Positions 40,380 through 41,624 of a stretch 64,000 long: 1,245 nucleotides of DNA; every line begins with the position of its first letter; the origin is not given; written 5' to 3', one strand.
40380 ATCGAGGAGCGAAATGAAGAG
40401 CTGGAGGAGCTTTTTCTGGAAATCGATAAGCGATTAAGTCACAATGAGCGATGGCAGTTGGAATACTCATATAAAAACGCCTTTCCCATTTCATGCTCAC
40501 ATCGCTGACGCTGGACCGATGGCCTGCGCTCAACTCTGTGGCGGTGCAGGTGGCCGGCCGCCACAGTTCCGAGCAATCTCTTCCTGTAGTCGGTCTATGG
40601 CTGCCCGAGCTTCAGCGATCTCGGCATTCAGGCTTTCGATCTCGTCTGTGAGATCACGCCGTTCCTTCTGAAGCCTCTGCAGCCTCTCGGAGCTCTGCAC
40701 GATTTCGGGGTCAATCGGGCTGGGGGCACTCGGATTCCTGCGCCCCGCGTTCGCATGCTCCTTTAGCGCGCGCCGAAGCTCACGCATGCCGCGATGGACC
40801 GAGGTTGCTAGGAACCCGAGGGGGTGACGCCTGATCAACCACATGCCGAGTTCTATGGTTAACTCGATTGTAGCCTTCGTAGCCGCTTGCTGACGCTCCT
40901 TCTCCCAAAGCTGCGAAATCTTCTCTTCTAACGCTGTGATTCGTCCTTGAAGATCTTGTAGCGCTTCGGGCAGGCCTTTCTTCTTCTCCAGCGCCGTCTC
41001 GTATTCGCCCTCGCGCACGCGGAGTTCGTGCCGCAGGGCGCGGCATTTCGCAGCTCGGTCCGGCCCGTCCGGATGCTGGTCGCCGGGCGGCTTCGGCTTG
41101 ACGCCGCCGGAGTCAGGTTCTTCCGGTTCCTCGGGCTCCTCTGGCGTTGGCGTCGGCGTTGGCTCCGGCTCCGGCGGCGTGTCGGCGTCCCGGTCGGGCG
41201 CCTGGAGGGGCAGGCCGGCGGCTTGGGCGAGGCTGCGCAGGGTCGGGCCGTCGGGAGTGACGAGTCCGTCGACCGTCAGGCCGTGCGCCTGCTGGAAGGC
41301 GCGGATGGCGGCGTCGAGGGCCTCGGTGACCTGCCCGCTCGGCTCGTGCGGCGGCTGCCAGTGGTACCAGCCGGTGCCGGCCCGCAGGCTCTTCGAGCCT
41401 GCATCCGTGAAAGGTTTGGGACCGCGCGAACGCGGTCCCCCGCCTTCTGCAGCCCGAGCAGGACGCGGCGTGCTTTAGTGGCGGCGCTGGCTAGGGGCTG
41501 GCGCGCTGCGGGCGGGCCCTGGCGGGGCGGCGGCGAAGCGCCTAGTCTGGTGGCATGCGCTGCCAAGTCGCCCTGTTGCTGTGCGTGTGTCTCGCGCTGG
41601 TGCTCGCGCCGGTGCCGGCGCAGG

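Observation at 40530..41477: Promoterless, 5'-truncated 'orphan' B modules with a breakpoint inside the PG-binding-like segment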

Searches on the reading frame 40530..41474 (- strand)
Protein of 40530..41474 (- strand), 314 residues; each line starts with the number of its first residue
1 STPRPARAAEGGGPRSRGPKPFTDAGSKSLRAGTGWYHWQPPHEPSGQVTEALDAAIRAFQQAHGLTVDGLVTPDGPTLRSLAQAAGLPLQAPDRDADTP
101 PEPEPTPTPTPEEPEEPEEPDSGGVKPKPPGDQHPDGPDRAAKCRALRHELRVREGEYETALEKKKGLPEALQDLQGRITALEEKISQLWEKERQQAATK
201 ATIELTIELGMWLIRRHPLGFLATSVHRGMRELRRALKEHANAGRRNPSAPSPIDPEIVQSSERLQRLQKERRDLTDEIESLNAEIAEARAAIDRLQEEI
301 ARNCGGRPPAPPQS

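Call 6: search_protein_families(library=pfam, proteins=[window:40530-41474:-], max_evalue=0.1)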
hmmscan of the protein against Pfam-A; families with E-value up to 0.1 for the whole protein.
window:40530-41474:- (314 aa): 25 families
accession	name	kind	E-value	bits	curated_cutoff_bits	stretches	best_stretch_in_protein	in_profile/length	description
PF01471.23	PG_binding_1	-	4.9e-07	30.3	23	1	42-74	19-51/57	Putative peptidoglycan binding domain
PF17675.6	APG6_N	-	1.3e-06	29.3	45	1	245-301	44-91/132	Apg6 coiled-coil region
PF08614.16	ATG16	-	2.1e-05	25.2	33.7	1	257-301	117-161/200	Autophagy protein 16 (ATG16)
PF24918.1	NET2A_C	-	0.0016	18.7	27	0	236-302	45-111/180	NET2A, C-terminal domain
PF12443.13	AKNA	-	0.0057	17.7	28.1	1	222-289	11-79/99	AT-hook-containing transcription factor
PF05615.18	THOC7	-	0.0063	17.3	28.7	0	263-299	73-109/136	Tho complex subunit 7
PF11932.13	DUF3450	-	0.011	15.4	32.6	1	259-301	33-75/241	Protein of unknown function (DUF3450)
PF07989.16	Cnn_1N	-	0.013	16.1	28.5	0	263-300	36-73/74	Centrosomin N-terminal motif 1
PF04102.17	SlyX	-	0.015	16.4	30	1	263-301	3-41/67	SlyX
PF06810.17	Phage_scaffold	-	0.015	15.7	35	0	260-301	31-73/170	Phage capsid assembly scaffolding protein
PF05859.17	Mis12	-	0.017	15.3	25.7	1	249-298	112-161/231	Mis12 protein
PF04977.20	DivIC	-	0.019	15.2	28.9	1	260-302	14-62/80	Septum formation initiator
PF08286.16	Spc24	-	0.02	15.5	25.3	1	263-301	4-42/109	Spc24 subunit of Ndc80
PF14362.11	DUF4407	-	0.021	14.5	31.3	1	262-307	131-171/297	Domain of unknown function (DUF4407)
PF10392.15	COG5_N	-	0.025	15.2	31.2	0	167-215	76-124/132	Conserved oligomeric Golgi complex subunit 5, N-terminal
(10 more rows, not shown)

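Call 90: search_protein_families(library=padloc, proteins=[window:40530-41474:-], max_evalue=0.01)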
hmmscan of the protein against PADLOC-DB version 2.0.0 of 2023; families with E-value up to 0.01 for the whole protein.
window:40530-41474:- (314 aa): 6 families
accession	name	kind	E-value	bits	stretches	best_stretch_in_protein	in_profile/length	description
PDLC03863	LmuB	-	2e-05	21.5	1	257-302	349-394/610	-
PDLC00553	JetC2|JetC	-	0.00059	15.8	1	78-312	402-597/1361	DUF3584 domain; MukB-like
PDLC00254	LmuB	-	0.0022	14.8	0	143-204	227-288/563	AAA ATPase domain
PDLC03864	LmuB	-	0.0024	14.5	0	252-300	304-352/657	-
PDLC00262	LmuB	-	0.0044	13.9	0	229-301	199-271/588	AAA ATPase domain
PDLC02726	PbeC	-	0.0081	12.6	0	140-233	205-301/637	PbeC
